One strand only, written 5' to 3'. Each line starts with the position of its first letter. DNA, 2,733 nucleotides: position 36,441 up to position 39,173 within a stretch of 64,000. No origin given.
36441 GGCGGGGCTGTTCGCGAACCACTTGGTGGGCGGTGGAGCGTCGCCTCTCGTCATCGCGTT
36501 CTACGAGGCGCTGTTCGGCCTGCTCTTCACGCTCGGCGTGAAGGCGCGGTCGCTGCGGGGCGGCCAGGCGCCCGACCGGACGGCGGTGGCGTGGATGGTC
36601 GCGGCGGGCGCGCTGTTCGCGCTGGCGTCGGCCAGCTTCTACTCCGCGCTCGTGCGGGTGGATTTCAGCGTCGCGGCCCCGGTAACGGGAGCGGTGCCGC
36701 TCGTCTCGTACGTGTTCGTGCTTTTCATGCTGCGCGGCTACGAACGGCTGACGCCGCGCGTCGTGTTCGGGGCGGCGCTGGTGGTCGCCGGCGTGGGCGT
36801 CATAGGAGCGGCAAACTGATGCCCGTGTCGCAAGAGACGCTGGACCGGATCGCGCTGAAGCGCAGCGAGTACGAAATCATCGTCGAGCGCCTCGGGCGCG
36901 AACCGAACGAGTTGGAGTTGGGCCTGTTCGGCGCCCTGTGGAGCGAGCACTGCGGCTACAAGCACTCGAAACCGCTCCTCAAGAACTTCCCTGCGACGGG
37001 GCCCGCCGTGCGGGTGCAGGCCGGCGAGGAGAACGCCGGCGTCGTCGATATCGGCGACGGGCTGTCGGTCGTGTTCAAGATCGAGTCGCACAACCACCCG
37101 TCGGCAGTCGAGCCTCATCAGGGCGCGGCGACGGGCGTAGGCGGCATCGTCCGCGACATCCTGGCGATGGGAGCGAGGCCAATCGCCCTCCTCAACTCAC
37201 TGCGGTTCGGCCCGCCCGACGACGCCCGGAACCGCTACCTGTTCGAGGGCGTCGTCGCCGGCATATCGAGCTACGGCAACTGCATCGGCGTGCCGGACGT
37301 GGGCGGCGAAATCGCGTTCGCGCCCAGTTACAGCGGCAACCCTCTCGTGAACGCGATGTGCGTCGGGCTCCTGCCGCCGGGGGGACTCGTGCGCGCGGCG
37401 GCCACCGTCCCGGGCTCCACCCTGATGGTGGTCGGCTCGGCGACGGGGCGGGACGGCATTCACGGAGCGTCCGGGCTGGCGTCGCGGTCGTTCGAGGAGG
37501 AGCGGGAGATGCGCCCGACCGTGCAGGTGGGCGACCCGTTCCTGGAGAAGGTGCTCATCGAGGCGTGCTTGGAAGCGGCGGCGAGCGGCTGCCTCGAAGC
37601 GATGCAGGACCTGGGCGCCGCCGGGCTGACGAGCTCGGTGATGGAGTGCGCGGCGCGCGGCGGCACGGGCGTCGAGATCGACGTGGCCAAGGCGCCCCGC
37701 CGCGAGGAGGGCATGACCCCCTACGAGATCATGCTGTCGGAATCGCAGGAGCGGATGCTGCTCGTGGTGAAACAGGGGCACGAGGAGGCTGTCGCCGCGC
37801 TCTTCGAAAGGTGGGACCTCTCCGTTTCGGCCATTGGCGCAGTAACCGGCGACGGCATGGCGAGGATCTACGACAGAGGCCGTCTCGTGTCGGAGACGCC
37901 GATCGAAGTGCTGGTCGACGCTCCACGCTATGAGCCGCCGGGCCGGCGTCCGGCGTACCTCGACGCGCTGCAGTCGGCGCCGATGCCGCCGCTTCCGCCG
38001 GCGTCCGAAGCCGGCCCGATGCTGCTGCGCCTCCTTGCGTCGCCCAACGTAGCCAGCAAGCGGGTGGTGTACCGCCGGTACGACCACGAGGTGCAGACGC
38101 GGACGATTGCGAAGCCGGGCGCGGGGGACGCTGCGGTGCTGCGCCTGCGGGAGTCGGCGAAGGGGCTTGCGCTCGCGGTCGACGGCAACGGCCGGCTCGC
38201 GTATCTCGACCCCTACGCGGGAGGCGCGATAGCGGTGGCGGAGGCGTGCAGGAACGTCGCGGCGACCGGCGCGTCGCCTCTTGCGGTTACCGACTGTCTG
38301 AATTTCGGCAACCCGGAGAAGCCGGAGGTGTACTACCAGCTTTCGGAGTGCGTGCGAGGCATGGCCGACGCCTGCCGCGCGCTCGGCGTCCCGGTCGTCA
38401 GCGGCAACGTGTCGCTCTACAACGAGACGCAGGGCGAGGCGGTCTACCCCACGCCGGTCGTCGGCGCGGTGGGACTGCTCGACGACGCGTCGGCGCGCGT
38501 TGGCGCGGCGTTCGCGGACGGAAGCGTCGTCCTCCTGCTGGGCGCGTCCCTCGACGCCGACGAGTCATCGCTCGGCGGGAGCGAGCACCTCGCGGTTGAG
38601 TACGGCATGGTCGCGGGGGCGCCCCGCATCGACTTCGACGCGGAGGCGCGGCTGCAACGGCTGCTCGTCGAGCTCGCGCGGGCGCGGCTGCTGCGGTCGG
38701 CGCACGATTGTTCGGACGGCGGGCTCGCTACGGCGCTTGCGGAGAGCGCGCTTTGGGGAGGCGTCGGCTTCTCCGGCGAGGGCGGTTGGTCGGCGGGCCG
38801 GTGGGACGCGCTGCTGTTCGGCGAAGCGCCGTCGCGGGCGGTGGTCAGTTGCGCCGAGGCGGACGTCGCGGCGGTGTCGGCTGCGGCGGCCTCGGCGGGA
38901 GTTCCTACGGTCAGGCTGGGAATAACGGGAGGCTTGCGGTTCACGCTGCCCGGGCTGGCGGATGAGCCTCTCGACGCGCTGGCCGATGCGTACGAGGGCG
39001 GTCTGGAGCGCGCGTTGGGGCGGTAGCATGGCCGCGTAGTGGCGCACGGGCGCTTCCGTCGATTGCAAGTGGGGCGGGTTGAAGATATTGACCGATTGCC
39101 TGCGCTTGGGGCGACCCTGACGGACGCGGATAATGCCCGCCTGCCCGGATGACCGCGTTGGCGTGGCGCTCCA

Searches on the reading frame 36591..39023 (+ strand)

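Call 73: search_protein_families(library=ncbifam, proteins=[window:36591-39023:+], max_evalue=1e-30)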
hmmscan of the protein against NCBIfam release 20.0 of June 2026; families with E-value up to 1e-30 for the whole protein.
window:36591-39023:+ (811 aa): 6 families
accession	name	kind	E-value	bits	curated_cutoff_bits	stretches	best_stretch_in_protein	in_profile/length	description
NF002290.1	PRK01213.1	equivalog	6.1e-282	937.1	648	1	89-806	1-720/723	phosphoribosylformylglycinamidine synthase subunit PurL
TIGR01736.1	FGAM_synth_II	equivalog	1.3e-262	873.2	525.75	1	89-803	1-712/718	phosphoribosylformylglycinamidine synthase subunit PurL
NF010690.0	PRK14090.1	equivalog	1.4e-130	436.4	1047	1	95-446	5-340/601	phosphoribosylformylglycinamidine synthase subunit PurL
NF003672.0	PRK05297.1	equivalog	1.2e-50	172.1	783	1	271-772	425-946/1290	phosphoribosylformylglycinamidine synthase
TIGR01735.1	FGAM_synt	equivalog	9.4e-44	149.2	1123.05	1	272-776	429-966/1307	phosphoribosylformylglycinamidine synthase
TIGR01857.1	FGAM-synthase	equivalog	7.5e-32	109.9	1057.05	0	160-562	314-731/1239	phosphoribosylformylglycinamidine synthase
